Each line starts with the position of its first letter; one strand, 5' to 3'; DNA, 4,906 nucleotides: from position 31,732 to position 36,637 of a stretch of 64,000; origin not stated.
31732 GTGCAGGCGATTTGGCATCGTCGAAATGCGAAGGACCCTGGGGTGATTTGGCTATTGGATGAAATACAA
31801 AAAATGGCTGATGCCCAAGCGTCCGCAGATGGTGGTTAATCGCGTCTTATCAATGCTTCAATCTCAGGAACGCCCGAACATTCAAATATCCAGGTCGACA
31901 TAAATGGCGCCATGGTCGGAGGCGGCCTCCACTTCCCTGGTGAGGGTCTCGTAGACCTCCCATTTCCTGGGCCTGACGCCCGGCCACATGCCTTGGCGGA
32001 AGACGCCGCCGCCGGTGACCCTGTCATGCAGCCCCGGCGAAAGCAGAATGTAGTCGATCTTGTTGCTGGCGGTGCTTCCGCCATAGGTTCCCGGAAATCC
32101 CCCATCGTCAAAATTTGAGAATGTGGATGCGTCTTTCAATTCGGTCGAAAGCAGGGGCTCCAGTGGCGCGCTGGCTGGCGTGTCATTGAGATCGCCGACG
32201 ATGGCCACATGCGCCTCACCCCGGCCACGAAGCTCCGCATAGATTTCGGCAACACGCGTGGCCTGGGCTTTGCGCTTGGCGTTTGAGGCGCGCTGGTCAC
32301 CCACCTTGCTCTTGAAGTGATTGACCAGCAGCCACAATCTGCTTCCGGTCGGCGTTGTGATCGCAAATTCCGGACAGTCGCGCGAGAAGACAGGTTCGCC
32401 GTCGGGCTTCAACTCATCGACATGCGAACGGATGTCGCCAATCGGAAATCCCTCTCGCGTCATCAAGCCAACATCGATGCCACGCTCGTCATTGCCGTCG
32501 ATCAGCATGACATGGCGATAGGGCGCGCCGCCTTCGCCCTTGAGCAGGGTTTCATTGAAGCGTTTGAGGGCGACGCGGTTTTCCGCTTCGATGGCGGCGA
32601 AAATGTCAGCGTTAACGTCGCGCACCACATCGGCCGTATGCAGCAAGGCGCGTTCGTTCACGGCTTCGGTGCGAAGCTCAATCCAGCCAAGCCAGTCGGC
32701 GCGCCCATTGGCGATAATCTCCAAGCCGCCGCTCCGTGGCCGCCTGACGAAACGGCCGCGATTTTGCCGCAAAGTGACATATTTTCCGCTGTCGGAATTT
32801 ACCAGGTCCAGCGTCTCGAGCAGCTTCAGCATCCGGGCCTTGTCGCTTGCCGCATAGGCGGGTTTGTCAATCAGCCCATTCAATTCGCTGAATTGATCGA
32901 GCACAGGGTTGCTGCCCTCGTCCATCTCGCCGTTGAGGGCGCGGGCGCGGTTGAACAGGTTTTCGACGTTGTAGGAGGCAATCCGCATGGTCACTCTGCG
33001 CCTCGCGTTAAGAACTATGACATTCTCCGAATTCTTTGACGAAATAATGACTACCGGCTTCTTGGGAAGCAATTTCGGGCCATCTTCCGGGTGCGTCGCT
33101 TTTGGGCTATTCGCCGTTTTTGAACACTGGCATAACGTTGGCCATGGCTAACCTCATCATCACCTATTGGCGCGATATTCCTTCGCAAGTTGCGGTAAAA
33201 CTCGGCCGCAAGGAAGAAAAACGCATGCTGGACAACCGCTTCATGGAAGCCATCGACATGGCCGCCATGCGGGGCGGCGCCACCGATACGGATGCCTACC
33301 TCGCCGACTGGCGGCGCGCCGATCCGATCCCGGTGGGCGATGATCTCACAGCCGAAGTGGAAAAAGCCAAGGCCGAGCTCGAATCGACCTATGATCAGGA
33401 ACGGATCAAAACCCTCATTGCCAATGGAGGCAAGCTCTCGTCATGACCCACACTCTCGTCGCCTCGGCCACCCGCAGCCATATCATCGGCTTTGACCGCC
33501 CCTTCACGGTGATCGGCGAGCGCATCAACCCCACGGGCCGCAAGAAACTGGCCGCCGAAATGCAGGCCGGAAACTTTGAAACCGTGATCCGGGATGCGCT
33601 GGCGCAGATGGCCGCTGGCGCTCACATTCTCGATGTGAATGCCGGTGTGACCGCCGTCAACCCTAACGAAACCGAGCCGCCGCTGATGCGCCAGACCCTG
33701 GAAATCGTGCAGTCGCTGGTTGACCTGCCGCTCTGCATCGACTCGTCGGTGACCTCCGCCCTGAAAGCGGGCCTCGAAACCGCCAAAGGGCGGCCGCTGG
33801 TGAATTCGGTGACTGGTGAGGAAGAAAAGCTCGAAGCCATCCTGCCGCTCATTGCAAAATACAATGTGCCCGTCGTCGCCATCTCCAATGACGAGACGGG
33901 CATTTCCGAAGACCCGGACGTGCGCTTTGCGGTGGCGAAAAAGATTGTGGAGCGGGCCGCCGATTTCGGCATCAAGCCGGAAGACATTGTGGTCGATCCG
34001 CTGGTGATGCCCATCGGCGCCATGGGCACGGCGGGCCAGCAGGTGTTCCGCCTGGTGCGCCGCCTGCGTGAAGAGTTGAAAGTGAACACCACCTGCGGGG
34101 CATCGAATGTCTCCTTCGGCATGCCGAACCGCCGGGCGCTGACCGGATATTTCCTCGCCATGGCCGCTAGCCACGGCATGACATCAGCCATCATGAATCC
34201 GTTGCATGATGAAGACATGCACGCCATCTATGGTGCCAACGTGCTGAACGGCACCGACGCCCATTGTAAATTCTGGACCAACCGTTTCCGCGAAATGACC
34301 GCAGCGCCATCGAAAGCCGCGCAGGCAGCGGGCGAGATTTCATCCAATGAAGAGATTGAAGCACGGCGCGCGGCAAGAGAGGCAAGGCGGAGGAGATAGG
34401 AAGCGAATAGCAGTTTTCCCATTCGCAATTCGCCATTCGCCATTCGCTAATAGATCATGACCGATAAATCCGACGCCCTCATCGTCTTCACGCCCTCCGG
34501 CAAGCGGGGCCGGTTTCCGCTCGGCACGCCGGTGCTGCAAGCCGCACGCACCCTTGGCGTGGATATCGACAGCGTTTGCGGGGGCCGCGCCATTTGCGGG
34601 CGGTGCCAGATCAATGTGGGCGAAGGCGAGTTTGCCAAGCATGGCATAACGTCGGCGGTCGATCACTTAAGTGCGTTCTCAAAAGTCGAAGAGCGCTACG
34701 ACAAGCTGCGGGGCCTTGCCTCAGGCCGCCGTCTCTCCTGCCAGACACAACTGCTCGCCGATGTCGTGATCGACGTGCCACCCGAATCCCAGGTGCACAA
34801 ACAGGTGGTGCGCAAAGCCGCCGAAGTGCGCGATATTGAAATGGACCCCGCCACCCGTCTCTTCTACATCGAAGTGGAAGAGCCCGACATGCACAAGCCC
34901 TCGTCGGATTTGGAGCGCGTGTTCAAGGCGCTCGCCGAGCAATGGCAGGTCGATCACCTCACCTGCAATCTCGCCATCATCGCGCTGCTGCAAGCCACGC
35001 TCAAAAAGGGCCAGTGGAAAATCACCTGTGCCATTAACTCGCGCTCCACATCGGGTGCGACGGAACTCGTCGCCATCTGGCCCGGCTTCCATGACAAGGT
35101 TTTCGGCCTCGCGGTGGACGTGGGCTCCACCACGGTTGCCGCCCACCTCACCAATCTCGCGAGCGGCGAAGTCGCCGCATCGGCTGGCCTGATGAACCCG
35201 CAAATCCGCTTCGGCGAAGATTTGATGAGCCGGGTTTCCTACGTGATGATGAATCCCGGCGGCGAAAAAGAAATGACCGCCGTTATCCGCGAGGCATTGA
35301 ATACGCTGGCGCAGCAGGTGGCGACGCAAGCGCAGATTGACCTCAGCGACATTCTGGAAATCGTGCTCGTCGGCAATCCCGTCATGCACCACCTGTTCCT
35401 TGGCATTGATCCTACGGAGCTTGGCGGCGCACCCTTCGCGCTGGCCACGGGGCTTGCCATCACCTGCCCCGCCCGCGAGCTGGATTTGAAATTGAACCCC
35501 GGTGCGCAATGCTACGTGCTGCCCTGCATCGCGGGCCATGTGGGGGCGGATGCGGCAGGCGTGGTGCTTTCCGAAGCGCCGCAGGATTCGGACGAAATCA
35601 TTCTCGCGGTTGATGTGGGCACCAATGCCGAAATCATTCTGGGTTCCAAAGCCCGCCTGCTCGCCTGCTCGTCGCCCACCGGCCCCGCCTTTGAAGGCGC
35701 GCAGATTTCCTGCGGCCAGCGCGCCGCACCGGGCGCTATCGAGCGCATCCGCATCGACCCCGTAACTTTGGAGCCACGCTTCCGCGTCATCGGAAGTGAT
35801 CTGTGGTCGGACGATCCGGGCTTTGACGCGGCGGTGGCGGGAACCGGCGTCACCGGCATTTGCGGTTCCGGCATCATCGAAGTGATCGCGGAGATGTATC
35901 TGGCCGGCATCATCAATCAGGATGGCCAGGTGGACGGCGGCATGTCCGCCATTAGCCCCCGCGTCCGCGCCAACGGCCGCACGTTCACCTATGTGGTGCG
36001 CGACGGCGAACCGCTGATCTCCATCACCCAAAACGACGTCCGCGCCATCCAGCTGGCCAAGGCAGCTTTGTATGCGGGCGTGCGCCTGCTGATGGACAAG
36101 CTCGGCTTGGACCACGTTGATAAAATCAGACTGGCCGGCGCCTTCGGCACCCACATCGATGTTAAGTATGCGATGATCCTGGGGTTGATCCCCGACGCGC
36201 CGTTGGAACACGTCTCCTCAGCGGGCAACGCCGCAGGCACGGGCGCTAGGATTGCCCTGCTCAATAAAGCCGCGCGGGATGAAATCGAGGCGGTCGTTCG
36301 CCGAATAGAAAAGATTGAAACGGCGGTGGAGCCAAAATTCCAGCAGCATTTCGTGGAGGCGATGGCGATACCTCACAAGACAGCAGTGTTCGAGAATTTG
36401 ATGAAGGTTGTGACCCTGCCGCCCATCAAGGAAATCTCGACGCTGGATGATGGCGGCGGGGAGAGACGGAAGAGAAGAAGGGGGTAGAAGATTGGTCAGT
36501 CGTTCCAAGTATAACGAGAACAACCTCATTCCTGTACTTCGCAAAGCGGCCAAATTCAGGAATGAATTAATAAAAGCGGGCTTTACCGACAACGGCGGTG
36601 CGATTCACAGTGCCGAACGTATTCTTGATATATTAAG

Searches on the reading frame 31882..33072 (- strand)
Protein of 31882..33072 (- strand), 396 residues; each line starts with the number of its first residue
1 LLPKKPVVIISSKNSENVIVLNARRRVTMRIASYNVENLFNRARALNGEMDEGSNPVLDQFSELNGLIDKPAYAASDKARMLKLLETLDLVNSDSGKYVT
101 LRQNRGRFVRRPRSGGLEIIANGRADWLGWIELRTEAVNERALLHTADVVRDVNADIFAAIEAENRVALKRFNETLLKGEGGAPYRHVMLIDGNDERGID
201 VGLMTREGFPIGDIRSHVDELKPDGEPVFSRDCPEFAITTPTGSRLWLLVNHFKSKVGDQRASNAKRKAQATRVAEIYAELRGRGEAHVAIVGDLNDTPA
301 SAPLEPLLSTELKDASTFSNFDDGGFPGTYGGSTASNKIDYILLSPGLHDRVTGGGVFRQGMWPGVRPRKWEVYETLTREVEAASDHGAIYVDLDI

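Call 38: search_protein_families(library=pfam, proteins=[window:31882-33072:-], max_evalue=0.00001)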
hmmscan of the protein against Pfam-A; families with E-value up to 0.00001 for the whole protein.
window:31882-33072:- (396 aa): 2 families
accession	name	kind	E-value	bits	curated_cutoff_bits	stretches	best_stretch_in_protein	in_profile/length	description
PF19580.5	Exo_endo_phos_3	-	9.2e-15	54.9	27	1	150-315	52-214/311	Endonuclease/Exonuclease/phosphatase family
PF03372.29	Exo_endo_phos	-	1.8e-10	41.4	24.5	1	143-387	19-225/225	Endonuclease/Exonuclease/phosphatase family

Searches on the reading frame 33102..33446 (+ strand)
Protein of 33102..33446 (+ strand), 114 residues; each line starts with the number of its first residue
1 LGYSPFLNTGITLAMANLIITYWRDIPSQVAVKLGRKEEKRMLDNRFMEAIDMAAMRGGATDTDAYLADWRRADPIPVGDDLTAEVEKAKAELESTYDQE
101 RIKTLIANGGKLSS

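Call 40: search_protein_families(library=pfam, proteins=[window:33102-33446:+], max_evalue=0.000001)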
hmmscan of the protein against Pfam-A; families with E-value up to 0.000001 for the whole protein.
window:33102-33446:+ (114 aa): 1 family
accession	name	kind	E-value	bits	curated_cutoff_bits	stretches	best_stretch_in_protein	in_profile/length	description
PF13769.11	Virulence_fact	-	1.8e-24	86.3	25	1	22-106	2-81/81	Virulence factor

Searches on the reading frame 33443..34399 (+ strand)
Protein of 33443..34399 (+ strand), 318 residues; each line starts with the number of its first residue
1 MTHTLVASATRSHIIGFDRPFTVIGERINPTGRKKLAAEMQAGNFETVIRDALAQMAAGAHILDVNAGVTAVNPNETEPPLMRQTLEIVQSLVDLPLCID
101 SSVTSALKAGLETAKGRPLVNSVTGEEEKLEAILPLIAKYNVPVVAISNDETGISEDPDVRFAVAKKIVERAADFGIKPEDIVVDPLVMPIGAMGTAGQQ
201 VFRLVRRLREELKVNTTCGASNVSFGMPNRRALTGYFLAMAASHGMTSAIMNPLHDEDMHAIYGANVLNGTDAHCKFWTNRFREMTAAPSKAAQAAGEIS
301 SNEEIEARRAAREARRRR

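Call 38: search_protein_families(library=pfam, proteins=[window:33443-34399:+], max_evalue=0.00001)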
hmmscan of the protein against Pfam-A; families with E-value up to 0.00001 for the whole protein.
window:33443-34399:+ (318 aa): 2 families
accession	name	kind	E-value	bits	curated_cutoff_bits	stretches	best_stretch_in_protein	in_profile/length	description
PF00809.28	Pterin_bind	-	1.6e-30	106.9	25.5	1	25-251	1-243/244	Pterin binding enzyme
PF03599.22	CdhD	-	1.9e-10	40.5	24.8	1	67-193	70-183/387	CO dehydrogenase/acetyl-CoA synthase delta subunit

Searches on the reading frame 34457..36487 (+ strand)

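Call 38: search_protein_families(library=pfam, proteins=[window:34457-36487:+], max_evalue=0.00001)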
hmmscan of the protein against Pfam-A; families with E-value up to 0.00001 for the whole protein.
window:34457-36487:+ (676 aa): 4 families
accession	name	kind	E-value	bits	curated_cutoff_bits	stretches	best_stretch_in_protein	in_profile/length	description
PF14574.11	RACo_C_ter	-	6.7e-92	307.7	27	1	380-647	1-259/261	C-terminal domain of RACo the ASKHA domain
PF17651.6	Raco_middle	-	2.3e-47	161.1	26.8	1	216-372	1-157/163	RACo middle region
PF17650.6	RACo_linker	-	2e-28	98.5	26.2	1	122-213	1-85/86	RACo linker region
PF00111.32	Fer2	-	2.6e-06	27.7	21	0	16-98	6-75/77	2Fe-2S iron-sulfur cluster binding domain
